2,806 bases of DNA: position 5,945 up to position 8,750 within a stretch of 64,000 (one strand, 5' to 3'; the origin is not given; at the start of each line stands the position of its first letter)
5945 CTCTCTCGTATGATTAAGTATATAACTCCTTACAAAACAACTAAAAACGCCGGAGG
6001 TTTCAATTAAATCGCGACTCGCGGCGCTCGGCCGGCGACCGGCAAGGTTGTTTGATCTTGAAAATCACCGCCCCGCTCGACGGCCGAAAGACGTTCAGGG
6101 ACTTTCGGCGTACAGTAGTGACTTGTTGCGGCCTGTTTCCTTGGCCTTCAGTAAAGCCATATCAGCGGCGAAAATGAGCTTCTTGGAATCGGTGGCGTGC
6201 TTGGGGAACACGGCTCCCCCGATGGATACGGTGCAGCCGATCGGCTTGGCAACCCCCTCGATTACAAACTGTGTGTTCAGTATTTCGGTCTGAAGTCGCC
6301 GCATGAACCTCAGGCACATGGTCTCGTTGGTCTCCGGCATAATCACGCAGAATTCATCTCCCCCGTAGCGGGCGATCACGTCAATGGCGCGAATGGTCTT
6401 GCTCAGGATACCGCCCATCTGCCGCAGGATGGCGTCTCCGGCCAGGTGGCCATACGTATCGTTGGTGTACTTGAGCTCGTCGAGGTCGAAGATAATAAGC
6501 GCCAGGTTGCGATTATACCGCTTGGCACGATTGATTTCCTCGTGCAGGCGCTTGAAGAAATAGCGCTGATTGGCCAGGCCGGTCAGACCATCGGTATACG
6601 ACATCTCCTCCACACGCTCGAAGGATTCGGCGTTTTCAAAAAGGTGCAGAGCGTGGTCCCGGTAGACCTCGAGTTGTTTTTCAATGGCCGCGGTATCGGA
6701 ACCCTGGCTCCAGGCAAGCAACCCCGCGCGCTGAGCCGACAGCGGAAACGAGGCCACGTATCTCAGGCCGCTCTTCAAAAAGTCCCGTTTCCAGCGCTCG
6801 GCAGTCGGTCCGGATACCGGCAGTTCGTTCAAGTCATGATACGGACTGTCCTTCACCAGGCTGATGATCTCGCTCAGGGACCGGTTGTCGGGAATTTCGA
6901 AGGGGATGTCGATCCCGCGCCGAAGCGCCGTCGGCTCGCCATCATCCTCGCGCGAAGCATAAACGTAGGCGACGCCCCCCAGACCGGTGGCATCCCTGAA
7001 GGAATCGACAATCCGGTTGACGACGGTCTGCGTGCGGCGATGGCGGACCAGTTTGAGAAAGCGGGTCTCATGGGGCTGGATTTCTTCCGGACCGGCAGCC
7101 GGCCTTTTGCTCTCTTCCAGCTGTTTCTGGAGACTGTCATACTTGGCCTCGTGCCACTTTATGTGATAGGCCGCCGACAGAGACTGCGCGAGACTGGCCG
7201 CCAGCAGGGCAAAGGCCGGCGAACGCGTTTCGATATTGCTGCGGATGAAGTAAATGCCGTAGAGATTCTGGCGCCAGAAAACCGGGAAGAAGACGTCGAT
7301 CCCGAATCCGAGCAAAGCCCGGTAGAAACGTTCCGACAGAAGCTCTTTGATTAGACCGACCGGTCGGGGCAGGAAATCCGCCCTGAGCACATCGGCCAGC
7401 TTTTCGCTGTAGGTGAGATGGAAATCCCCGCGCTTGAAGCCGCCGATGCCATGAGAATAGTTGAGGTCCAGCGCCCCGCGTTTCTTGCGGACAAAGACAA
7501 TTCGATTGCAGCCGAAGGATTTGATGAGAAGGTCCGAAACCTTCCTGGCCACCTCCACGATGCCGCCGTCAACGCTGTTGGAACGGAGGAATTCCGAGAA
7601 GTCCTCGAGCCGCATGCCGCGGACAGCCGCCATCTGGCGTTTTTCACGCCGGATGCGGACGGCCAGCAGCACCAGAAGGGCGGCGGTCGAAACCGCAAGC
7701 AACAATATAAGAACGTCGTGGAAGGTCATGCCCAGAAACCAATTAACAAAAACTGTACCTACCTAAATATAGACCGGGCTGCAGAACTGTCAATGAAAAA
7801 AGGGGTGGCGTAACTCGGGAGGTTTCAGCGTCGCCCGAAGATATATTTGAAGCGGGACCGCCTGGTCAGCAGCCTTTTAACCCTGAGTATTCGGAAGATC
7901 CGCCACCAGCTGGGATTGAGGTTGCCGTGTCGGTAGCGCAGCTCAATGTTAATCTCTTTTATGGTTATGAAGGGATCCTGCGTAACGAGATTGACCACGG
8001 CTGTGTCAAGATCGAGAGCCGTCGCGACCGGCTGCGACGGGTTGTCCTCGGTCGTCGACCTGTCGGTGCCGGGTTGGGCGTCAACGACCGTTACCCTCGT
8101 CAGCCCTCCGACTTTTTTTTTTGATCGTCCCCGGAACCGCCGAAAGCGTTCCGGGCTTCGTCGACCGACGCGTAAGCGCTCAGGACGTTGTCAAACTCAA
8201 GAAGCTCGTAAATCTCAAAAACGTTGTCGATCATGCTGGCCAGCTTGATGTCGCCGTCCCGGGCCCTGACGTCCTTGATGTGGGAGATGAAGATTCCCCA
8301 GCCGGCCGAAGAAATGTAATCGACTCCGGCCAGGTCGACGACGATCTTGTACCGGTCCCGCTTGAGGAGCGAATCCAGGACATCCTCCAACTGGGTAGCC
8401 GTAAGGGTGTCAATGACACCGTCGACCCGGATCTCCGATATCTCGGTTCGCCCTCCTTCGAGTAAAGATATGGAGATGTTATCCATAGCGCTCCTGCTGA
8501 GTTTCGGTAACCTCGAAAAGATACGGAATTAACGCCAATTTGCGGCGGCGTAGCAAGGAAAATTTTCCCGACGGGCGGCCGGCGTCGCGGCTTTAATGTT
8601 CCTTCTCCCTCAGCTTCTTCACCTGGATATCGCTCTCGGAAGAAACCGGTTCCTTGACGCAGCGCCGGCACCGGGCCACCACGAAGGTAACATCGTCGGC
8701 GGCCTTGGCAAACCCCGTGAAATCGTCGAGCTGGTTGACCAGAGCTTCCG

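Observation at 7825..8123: A10 run with a dnaX-type A_AAA_AAG slippery heptamer at the end of the STAS gene opens a 95-codon, coding-like -1 frame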

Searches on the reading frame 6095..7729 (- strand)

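Call 4: search_protein_families(library=pfam, proteins=[window:6095-7729:-], max_evalue=1)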
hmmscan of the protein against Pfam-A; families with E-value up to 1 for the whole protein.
window:6095-7729:- (544 aa): 2 families
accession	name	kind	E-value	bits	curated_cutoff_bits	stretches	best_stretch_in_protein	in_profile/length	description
PF00990.26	GGDEF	-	5.8e-44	150.1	23.8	1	378-536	2-161/161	Diguanylate cyclase, GGDEF domain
PF07584.16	BatA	-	0.41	11.5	25.9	1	1-39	1-41/77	Aerotolerance regulator N-terminal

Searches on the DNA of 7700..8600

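Call 63: search_rna_families(source=window, start=7700, end=8600, threshold=evalue, max_evalue=10)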
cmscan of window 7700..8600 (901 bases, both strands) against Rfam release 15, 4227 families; matches with E-value up to 10: 4.
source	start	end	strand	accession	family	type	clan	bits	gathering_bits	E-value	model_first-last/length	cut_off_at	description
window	8079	8132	-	RF01306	sR52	Gene; snRNA; snoRNA; CD-box;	-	14.4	50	2.9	1-60/60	no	Small nucleolar RNA sR52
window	8170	8275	+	RF02770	Ysr224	Gene; sRNA;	-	14.4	70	3.5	1-107/107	no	Yersinia sRNA 224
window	8374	8441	-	RF02100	tfoR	Gene; sRNA;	-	11.9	70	8.7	1-101/101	no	Translational regulator of tfoXVC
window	8072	8132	-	RF01134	sR30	Gene; snRNA; snoRNA; CD-box;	-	11.7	38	3.8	1-57/57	no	Small nucleolar RNA sR30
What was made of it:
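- On dnaX/IS3-type -1 programmed ribosomal frameshifting: No Rfam frameshift element matches (call 63).
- Tried and rejected: The Rfam scan gave only noise (call 63).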

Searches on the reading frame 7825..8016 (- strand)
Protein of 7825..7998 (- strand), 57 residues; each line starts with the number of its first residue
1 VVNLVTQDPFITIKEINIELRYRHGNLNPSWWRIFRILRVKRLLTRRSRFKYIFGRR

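Call 4: search_protein_families(library=pfam, proteins=[window:7825-7998:-], max_evalue=1)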
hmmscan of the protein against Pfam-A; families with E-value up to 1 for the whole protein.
window:7825-7998:- (57 aa): 1 family
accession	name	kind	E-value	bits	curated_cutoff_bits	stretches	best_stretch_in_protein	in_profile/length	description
PF01498.24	HTH_Tnp_Tc3_2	-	0.018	15.7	31.5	1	2-50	5-51/72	Transposase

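Call 68: search_solved_structures(query=A2, max_evalue=10)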
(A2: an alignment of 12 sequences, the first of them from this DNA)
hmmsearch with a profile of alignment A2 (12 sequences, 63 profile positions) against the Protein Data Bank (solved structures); distinct sequences matched with E-value up to 10: 3.
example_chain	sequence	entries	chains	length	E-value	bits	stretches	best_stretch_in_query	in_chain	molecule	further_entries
2ia0_A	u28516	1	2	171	0.81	12.8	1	2-30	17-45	Putative HTH-type transcriptional regulator PF0864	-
8dsx_A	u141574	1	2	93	1.7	11.7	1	2-25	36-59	Protein ea22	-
3pe7_A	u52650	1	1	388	1.7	11.7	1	11-41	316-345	Oligogalacturonate lyase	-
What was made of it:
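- On CapS-like STAS-wHTH transcription factors: The PDB profile search gave nothing below E 0.8 (call 68).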
